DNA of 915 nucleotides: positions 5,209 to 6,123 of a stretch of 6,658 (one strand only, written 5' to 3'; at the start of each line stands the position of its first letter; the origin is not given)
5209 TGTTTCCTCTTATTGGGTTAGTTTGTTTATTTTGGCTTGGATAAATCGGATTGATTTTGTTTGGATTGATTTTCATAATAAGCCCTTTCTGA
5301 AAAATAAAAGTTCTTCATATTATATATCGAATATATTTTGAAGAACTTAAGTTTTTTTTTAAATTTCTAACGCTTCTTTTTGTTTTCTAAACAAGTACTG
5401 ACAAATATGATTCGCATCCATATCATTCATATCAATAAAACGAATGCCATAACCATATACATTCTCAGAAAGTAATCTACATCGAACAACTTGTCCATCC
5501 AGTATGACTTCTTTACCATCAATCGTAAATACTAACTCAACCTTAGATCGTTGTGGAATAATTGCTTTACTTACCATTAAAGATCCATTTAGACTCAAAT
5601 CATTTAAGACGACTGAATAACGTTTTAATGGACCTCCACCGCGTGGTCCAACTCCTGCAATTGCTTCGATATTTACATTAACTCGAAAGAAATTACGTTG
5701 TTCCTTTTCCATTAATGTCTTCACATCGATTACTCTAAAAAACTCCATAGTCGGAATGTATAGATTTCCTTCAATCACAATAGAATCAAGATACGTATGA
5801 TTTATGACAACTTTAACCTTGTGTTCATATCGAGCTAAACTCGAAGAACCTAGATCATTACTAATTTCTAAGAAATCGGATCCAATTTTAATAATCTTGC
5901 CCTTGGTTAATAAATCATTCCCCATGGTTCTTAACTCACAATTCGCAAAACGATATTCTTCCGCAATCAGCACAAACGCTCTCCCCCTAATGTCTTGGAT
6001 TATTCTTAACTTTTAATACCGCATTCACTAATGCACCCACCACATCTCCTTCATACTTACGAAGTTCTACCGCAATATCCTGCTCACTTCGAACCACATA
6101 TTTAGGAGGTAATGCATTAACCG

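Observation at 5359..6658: Orphan ParA/Soj-type ATPase + extended ComFB-domain protein + YcgR/MotI-like PilZ protein: a tightly coupled three-gene module directly in front of the flgM operon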

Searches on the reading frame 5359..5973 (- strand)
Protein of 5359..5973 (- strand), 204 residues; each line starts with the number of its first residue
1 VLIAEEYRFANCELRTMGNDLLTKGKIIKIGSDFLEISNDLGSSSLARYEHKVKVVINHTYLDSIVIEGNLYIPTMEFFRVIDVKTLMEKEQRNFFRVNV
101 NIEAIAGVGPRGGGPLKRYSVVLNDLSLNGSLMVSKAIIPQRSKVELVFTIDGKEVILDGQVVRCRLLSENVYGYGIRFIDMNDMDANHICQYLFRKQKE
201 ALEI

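Call 3: search_protein_families(library=pfam, proteins=[window:5359-5973:-], max_evalue=0.01)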
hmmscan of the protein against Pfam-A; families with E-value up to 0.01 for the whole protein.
window:5359-5973:- (204 aa): 1 family
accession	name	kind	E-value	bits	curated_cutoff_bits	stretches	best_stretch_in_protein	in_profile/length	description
PF07238.19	PilZ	-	6.1e-11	43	22.5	1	91-195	1-101/102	PilZ domain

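Call 4: search_protein_families(library=ncbifam, proteins=[window:5359-5973:-], max_evalue=0.01)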
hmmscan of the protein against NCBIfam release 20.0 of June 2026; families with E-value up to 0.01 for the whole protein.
window:5359-5973:- (204 aa): 1 family
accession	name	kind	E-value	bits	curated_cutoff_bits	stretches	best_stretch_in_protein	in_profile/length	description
TIGR02266.1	gmx_TIGR02266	paralog_domain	2.1e-05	24.6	68.7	1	124-194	22-95/96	TIGR02266 family protein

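Call 6: find_encoding_contigs(protein=window:5359-5973:-, flank=10000, max_places=6)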
Protein window:5359-5973:- (204 aa): 22 contigs read that carry it; 6 places shown.
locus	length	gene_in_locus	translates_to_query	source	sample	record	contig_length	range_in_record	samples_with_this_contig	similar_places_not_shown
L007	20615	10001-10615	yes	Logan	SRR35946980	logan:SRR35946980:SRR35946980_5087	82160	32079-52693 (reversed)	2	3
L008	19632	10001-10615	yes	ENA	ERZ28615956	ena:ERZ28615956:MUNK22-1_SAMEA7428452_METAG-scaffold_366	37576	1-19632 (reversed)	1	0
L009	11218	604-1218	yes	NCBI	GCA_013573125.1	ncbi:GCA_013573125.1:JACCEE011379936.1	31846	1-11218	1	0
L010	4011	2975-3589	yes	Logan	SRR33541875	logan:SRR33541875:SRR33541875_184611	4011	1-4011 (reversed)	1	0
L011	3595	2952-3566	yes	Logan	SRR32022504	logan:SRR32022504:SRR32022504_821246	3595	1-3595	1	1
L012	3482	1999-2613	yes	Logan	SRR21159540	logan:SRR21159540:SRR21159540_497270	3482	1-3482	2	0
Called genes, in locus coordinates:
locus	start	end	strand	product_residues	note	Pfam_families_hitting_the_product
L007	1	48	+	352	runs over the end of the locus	PF01312:Bac_export_2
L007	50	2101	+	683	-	PF00771:FHIPEP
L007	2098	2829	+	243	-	PF04542:Sigma70_r2, PF08281:Sigma70_r4_2, PF04545:Sigma70_r4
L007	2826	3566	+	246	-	PF00460:Flg_bb_rod, PF22692:LlgE_F_G_D1, PF06429:Flg_bbr_C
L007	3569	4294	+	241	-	PF00460:Flg_bb_rod (weak), PF22692:LlgE_F_G_D1, PF06429:Flg_bbr_C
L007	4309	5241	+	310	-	PF02154:FliM, PF01052:FliMN_C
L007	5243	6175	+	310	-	PF28396:SepQ_C (weak), PF01052:FliMN_C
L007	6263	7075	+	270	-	PF00669:Flagellin_N, PF00700:Flagellin_C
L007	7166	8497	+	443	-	-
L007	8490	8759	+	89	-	PF01312:Bac_export_2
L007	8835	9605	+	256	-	PF00142:Fer4_NifH (weak), PF01656:CbiA, PF02374:ArsA_ATPase (weak), PF06564:CBP_BcsQ, PF09140:MipZ, PF10609:ParA, PF13614:AAA_31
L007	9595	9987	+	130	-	PF10719:ComFB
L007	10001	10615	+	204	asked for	PF07238:PilZ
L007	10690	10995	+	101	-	PF04316:FlgM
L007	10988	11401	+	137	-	PF05130:FlgN (weak)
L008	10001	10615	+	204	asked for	PF07238:PilZ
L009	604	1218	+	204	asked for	PF07238:PilZ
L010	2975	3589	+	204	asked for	PF07238:PilZ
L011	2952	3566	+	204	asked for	PF07238:PilZ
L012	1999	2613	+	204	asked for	PF07238:PilZ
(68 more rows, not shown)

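Call 20: search_solved_structures(query=window:5359-5973:-, max_evalue=1, show_alignments=3)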
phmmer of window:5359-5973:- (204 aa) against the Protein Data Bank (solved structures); distinct sequences matched with E-value up to 1: 0.

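Call 63: predict_structure(protein=window:5359-5973:-)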
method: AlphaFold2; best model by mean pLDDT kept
length: 204 residues; sequences in the alignment: 1
mean_pLDDT: 33.1   pTM: 0.24
mean pLDDT of the five models: 33.1, 28.0, 26.5, 26.2, 25.4
residues with pLDDT >= 90: 0; 70-90: 0; 50-70: 0; < 50: 204
segments of 3 or more residues with pLDDT < 50: 1-204
pLDDT, mean of each block of 10 residues (from residue 1): 25 28 33 33 34 37 33 35 33 32 34 34 31 30 30 32 32 34 41 40 30
secondary structure, 60 per line:
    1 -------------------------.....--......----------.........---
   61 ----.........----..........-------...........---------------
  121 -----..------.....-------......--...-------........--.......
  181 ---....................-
elements in order: E26-30 E33-38 E49-57 E65-73 E78-87 E95-105 E134-138 E146-151 E154-156 E164-171 E174-180 H184-203

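Call 65: search_solved_structures(query=A6, max_evalue=10, show_alignments=3)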
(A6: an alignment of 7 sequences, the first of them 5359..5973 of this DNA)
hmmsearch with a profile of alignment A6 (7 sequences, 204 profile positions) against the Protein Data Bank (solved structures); distinct sequences matched with E-value up to 10: 5.
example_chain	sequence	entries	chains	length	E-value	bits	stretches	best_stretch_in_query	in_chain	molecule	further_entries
4i86_A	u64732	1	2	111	0.06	16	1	96-166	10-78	Cellulose synthase 1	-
2et6_A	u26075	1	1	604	0.067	15.8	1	77-143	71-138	(3R)-hydroxyacyl-CoA dehydrogenase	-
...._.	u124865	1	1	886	0.58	12.8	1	87-169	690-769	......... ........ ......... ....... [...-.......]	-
9b8v_E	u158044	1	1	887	0.58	12.7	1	87-169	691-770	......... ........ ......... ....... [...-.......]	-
9fmv_A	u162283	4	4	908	0.6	12.7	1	87-169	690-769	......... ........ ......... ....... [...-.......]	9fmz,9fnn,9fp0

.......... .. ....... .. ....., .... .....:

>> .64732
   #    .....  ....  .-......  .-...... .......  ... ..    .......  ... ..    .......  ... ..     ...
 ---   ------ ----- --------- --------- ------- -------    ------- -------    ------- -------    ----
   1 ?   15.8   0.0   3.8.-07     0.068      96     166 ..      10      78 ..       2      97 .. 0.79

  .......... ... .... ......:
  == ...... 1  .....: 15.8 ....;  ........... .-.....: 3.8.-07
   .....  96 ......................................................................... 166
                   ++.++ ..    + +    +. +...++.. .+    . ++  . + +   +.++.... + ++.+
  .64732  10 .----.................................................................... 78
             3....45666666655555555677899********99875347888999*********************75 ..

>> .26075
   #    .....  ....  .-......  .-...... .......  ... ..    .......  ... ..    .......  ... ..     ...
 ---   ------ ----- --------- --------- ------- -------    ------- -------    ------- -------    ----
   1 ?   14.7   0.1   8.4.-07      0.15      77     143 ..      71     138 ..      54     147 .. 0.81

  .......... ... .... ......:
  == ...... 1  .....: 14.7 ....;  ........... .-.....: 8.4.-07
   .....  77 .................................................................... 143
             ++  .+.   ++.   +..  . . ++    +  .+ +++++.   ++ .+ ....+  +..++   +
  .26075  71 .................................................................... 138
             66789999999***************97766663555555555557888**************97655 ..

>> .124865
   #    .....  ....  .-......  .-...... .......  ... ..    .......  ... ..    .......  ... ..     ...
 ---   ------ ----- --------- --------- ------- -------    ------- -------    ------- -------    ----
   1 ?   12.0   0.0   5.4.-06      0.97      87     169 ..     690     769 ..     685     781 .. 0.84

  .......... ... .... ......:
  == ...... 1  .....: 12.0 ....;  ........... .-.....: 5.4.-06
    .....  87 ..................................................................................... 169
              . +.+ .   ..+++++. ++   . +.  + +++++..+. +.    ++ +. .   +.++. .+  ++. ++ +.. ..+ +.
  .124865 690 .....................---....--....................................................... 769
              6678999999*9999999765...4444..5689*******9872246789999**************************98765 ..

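Call 66: search_protein_families(library=pfam, alignment_id=A6, max_evalue=1)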
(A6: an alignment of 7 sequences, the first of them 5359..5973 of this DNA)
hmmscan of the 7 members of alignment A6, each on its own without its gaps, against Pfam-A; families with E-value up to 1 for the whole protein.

A. member 1, window:5359-5973:- (204 aa): 1 family
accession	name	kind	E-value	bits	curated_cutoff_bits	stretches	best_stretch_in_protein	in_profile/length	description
PF07238.19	PilZ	-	6.1e-11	43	22.5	1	91-195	1-101/102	PilZ domain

B. families by the number of members that match (of 7 scanned): 5 families
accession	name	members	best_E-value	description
PF07238.19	PilZ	7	1.2e-16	PilZ domain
PF23962.1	DUF7290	1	0.0049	Domain of unknown function (DUF7290)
PF21383.2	DPAGT1_ins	1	0.038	DPAGT1 insertion domain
PF17997.7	Cry1Ac_D5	1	0.056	Insecticidal delta-endotoxin CryIA(c) domain 5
PF04398.17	DUF538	1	0.094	Protein of unknown function, DUF538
